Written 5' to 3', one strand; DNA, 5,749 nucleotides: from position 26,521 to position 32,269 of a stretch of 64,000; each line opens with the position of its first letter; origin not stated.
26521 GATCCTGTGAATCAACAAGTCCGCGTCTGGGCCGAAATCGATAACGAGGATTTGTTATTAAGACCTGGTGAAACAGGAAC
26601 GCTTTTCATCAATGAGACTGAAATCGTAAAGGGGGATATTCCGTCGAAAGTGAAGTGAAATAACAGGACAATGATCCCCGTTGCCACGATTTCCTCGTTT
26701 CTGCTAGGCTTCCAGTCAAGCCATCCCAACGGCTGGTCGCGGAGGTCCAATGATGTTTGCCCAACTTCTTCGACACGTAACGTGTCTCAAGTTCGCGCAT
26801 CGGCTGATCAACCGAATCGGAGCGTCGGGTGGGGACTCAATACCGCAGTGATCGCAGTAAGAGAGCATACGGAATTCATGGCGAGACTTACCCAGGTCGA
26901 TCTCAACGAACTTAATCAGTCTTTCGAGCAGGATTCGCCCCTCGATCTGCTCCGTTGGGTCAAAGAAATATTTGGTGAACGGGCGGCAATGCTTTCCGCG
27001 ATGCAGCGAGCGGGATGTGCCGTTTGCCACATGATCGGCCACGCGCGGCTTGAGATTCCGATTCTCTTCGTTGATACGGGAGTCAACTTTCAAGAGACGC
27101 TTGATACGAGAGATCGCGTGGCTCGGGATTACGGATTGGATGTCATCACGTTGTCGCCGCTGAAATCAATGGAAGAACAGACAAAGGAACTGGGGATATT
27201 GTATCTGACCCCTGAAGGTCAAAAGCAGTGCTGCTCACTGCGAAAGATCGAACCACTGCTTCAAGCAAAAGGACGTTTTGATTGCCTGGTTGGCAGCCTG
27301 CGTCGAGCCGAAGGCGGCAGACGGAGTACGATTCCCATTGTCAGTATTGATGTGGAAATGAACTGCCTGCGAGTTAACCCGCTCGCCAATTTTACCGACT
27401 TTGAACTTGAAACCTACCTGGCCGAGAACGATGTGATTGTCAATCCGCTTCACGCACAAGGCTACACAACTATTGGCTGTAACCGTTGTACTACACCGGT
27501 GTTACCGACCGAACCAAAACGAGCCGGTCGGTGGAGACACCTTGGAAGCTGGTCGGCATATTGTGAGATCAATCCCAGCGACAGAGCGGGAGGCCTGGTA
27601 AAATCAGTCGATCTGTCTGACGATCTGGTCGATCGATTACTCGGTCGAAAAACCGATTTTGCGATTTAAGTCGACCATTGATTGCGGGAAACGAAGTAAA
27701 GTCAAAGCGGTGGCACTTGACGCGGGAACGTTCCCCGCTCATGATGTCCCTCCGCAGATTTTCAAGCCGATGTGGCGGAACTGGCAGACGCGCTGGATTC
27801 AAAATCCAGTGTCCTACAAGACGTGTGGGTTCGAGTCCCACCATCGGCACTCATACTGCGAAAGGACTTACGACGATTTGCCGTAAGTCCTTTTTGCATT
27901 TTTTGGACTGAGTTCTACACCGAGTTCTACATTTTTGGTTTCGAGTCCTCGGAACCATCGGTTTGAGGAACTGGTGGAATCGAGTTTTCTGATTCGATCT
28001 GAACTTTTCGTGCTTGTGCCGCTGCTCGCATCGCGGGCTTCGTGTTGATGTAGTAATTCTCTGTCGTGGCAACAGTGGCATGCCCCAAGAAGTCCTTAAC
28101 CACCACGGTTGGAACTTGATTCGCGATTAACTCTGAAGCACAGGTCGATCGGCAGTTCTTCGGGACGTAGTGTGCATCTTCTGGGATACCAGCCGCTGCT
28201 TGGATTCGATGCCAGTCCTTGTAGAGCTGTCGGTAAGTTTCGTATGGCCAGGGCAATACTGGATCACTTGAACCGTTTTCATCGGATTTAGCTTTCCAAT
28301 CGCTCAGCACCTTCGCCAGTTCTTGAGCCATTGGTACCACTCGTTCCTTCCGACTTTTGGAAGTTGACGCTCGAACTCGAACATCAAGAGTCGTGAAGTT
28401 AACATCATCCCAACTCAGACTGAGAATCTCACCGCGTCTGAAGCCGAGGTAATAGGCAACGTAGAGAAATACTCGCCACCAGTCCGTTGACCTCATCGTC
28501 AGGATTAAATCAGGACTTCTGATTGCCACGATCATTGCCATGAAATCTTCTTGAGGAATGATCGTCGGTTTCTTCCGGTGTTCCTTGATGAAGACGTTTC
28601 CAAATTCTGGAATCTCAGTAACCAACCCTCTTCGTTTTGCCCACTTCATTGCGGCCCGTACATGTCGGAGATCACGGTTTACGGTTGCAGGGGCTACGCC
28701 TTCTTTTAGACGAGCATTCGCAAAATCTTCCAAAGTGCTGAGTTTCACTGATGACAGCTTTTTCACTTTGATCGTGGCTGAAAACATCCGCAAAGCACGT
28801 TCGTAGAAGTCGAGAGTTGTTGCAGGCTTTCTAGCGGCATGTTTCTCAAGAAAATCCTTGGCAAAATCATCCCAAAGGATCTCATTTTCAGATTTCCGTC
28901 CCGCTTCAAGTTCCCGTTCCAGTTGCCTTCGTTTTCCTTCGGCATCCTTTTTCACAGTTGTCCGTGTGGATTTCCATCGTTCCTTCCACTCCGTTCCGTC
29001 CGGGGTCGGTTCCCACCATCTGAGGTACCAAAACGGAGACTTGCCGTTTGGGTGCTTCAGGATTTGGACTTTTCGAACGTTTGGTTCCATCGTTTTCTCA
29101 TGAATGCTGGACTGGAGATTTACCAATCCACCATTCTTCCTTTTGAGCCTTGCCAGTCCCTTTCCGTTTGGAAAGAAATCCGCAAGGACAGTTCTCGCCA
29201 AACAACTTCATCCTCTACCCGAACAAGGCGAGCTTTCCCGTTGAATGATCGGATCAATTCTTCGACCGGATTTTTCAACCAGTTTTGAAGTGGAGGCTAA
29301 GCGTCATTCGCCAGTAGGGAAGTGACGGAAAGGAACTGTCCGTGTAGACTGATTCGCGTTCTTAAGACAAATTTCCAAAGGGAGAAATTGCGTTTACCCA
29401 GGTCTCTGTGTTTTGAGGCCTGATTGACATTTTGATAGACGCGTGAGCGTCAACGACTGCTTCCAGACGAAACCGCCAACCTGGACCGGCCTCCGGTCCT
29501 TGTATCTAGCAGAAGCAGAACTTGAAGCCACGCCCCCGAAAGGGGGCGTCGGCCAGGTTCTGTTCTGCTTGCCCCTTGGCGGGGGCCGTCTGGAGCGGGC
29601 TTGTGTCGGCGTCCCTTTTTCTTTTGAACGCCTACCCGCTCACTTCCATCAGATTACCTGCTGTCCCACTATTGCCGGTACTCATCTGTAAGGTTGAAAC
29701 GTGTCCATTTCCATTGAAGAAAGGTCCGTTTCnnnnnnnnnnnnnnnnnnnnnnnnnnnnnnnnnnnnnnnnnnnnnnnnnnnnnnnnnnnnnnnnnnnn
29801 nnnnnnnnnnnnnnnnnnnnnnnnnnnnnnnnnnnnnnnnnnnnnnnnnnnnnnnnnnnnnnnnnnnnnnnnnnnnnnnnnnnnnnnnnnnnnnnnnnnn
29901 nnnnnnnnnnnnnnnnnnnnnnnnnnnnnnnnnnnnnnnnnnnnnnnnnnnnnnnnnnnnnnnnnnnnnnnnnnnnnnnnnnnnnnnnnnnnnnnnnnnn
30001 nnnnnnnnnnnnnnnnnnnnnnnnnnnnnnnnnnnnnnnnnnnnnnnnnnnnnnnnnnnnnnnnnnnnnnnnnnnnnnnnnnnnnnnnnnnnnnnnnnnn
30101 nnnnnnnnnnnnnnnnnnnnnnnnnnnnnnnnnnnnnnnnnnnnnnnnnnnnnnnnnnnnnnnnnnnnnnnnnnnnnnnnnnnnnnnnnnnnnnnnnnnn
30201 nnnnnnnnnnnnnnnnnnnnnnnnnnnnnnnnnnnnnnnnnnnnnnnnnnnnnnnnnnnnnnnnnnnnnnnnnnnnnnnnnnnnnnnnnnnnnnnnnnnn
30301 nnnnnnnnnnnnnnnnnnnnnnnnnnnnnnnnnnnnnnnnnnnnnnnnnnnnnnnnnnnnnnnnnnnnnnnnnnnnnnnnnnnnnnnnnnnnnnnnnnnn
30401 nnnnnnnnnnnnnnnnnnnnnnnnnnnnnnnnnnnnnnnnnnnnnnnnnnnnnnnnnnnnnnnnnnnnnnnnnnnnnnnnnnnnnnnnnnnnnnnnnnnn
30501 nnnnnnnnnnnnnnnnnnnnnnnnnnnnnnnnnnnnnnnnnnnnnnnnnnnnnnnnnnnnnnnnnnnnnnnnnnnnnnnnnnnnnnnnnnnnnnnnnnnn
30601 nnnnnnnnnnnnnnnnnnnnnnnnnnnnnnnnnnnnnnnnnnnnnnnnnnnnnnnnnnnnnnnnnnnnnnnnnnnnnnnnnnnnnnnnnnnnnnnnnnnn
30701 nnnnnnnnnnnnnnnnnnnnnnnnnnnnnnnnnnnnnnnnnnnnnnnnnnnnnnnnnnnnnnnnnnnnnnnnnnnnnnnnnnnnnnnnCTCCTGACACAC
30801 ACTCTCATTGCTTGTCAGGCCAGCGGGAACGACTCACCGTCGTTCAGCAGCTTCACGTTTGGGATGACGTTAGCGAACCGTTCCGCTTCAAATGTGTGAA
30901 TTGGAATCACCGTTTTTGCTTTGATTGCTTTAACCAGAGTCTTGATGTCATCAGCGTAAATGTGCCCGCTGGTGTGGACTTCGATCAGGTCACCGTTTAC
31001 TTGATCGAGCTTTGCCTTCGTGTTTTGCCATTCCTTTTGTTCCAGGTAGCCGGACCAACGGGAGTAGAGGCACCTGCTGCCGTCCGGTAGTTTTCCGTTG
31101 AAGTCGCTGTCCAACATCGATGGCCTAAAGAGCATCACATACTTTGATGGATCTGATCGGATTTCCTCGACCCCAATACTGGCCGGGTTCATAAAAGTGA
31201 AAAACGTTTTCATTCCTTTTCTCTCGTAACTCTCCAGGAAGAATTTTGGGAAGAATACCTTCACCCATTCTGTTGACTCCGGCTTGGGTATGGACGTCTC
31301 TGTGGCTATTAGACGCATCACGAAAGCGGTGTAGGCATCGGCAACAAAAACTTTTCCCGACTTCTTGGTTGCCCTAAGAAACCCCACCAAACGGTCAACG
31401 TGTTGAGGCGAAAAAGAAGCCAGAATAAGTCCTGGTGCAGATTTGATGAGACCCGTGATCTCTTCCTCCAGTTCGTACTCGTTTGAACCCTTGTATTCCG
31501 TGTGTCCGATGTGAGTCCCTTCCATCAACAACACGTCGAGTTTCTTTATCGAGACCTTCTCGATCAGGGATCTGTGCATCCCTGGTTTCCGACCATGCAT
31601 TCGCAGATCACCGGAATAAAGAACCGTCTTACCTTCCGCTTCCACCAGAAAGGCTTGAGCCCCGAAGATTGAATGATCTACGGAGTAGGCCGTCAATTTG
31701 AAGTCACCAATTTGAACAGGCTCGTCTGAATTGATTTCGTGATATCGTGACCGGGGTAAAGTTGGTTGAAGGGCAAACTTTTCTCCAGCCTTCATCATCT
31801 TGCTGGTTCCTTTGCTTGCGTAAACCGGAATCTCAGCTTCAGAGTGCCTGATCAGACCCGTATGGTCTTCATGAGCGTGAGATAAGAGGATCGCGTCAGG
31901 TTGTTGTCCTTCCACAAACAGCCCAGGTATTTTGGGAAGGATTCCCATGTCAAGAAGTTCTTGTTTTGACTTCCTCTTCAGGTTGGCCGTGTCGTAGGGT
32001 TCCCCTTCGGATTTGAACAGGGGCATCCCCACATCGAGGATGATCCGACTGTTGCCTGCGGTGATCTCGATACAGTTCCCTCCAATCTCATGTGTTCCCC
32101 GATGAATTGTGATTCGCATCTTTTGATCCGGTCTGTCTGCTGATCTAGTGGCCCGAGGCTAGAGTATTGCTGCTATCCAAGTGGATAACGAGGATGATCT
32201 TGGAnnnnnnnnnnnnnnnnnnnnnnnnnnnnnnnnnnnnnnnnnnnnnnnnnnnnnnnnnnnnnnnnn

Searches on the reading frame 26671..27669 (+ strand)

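Call 85: search_protein_families(library=pfam, proteins=[window:26671-27669:+], max_evalue=0.00001)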
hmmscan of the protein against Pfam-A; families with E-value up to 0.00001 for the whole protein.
window:26671-27669:+ (332 aa): 1 family
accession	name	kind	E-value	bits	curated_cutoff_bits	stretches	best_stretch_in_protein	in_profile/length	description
PF01507.26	PAPS_reduct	-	3.9e-36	125.1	22.5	1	106-276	3-175/175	Phosphoadenosine phosphosulfate reductase domain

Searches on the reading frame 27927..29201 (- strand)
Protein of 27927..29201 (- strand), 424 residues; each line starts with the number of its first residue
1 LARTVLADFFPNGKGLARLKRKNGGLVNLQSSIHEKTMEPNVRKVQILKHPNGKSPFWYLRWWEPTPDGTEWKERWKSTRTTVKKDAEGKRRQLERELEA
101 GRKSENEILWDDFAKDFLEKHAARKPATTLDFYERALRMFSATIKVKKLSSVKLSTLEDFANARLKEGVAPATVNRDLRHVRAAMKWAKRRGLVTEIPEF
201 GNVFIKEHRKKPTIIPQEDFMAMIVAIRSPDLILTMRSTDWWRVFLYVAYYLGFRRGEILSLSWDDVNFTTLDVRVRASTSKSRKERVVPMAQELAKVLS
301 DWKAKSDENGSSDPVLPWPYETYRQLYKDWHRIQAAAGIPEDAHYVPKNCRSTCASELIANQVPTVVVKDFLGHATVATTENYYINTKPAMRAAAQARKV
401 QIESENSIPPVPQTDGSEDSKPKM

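Call 3: search_protein_families(library=pfam, proteins=[window:27927-29201:-], max_evalue=0.01)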
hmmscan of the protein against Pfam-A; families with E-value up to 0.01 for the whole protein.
window:27927-29201:- (424 aa): 4 families
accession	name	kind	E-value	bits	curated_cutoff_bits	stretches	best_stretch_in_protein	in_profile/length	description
PF00589.27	Phage_integrase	-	4.7e-25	88.8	27.1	1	242-386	24-167/172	Phage integrase family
PF02899.23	Phage_int_SAM_1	-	3.6e-05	24.4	22.3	1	127-192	16-83/83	Phage integrase, N-terminal SAM-like domain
PF13102.12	Phage_int_SAM_5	-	0.0027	18.5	22.3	1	112-198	4-92/98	Phage integrase SAM-like domain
PF12834.13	Phage_int_SAM_2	-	0.0097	16.9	22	0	138-192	35-89/91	Phage integrase, N-terminal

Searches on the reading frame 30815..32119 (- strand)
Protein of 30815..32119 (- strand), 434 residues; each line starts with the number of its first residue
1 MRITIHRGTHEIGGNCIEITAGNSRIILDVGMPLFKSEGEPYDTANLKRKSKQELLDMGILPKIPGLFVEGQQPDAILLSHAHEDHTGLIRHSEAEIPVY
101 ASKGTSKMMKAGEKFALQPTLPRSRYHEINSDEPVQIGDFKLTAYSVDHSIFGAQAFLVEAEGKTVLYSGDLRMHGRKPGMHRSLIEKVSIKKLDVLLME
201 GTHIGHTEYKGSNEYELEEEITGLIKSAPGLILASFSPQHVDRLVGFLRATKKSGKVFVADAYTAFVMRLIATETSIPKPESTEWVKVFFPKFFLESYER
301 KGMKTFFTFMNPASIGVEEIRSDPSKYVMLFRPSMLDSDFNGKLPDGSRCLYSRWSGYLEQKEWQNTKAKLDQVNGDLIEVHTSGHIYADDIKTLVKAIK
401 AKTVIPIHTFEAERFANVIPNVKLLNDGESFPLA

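Call 3: search_protein_families(library=pfam, proteins=[window:30815-32119:-], max_evalue=0.01)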
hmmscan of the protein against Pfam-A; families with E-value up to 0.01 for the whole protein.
window:30815-32119:- (434 aa): 4 families
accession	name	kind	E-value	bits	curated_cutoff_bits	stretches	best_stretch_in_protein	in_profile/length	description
PF12706.13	Lactamase_B_2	-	1.4e-16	61.2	27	1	72-208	29-171/200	Beta-lactamase superfamily domain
PF00753.33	Lactamase_B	-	1.8e-08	35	22.7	1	13-178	5-156/196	Metallo-beta-lactamase superfamily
PF13483.12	Lactamase_B_3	-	8.3e-08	32.8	24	1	12-174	5-113/160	Beta-lactamase superfamily domain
PF07521.17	RMMBL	-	1.8e-05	25.1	21.6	1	374-413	4-46/63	Zn-dependent metallo-hydrolase RNA specificity domain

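Call 5: search_protein_families(library=padloc, proteins=[window:30815-32119:-], max_evalue=0.01)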
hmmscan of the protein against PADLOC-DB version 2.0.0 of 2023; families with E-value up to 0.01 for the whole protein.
window:30815-32119:- (434 aa): 0 families

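Call 6: search_protein_families(library=ncbifam, proteins=[window:30815-32119:-], max_evalue=0.01)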
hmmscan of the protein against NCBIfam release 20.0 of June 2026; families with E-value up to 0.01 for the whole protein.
window:30815-32119:- (434 aa): 12 families
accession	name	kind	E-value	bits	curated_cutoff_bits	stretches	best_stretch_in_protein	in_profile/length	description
TIGR00649.1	MG423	subfamily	3e-20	72.1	400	1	8-259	8-248/546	RNase J family beta-CASP ribonuclease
NF047419.1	RNase_J1_RnjA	exception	3e-17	62.6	820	2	62-255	48-242/549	ribonuclease J1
TIGR03675.1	arCOG00543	equivalog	2.5e-10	39.2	580.2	1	2-110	176-268/631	beta-CASP ribonuclease aCPSF1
NF045584.1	cas14_MBL_CASP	equivalog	3.9e-09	35.4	800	1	126-226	124-218/612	type VII CRISPR-associated protein Cas14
NF012229.1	bla_class_B_core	domain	3.9e-08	33.6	100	1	73-146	51-124/139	metallo-beta-lactamase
TIGR04122.1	Xnuc_lig_assoc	equivalog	0.00012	21.1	325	1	59-175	8-112/326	ligase-associated DNA damage response exonuclease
NF033105.1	bla_subclass_B3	equivalog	0.00024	20.5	240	1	76-160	64-156/257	subclass B3 metallo-beta-lactamase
TIGR02651.1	RNase_Z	equivalog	0.00034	19.8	292.95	1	74-186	52-175/302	ribonuclease Z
NF001911.0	PRK00685.1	equivalog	0.0016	17.9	144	0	70-88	37-55/228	metal-dependent hydrolase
NF002553.0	PRK02113.1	equivalog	0.0023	17.4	386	1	65-150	58-152/252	MBL fold metallo-hydrolase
NF033088.2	bla_subclass_B1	equivalog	0.0028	17.4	200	1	74-129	69-125/217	subclass B1 metallo-beta-lactamase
NF041851.1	cyc_nuc_deg_phdiest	equivalog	0.0045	16.4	400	0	127-174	119-166/253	cyclic nucleotide-degrading phosphodiesterase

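Call 7: search_protein_families(library=phrogs, proteins=[window:30815-32119:-], max_evalue=0.001)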
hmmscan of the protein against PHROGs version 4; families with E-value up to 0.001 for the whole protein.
window:30815-32119:- (434 aa): 1 family
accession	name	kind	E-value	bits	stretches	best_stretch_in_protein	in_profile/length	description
phrog_392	-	other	1.6e-20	74.9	1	14-175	17-153/348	metal-dependent hydrolase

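Call 97: search_solved_structures(query=window:30815-32119:-, max_evalue=0.001)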
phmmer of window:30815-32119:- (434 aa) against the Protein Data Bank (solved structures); distinct sequences matched with E-value up to 0.001: 27.
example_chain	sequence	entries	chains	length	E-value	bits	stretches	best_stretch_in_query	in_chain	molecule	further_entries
2az4_A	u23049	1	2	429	1.2e-21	80.4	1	3-210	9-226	hypothetical protein EF2904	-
7wnt_A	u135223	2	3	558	1.2e-11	47.4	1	73-255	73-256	Ribonuclease J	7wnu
7pcr_A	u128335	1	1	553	1.8e-11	46.8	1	2-245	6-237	Ribonuclease J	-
3bk1_A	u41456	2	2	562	1.9e-11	46.7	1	60-274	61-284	Metal dependent hydrolase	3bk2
8cgl_A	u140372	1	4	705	4.8e-11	45.4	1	2-244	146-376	Ribonuclease J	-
3zq4_A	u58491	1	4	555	6.6e-11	45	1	60-257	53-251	RIBONUCLEASE J 1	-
3t3n_A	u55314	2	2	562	4.7e-10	42.2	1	60-274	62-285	Metal dependent hydrolase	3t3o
5haa_A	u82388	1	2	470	6.7e-10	41.7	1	8-409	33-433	Ribonuclease J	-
5ws2_A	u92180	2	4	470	8.1e-10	41.4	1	8-409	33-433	Ribonuclease J | MPY-RNase J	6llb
5hab_A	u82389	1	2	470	1.6e-08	37.1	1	8-409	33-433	Ribonuclease J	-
6k6s_A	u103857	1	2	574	1.6e-07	33.8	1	75-243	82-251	Ribonuclease J 1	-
5a0t_A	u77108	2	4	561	1.7e-07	33.7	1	56-256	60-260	RIBONUCLEASE J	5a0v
2dkf_A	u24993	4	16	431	3.7e-06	29.4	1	71-204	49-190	metallo-beta-lactamase superfamily protein | Ribonuclease TTHA0252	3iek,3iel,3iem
3ie0_A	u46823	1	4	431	3.7e-06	29.4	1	71-204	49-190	Ribonuclease TTHA0252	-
3idz_A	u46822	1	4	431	3.7e-06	29.4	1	71-204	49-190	Ribonuclease TTHA0252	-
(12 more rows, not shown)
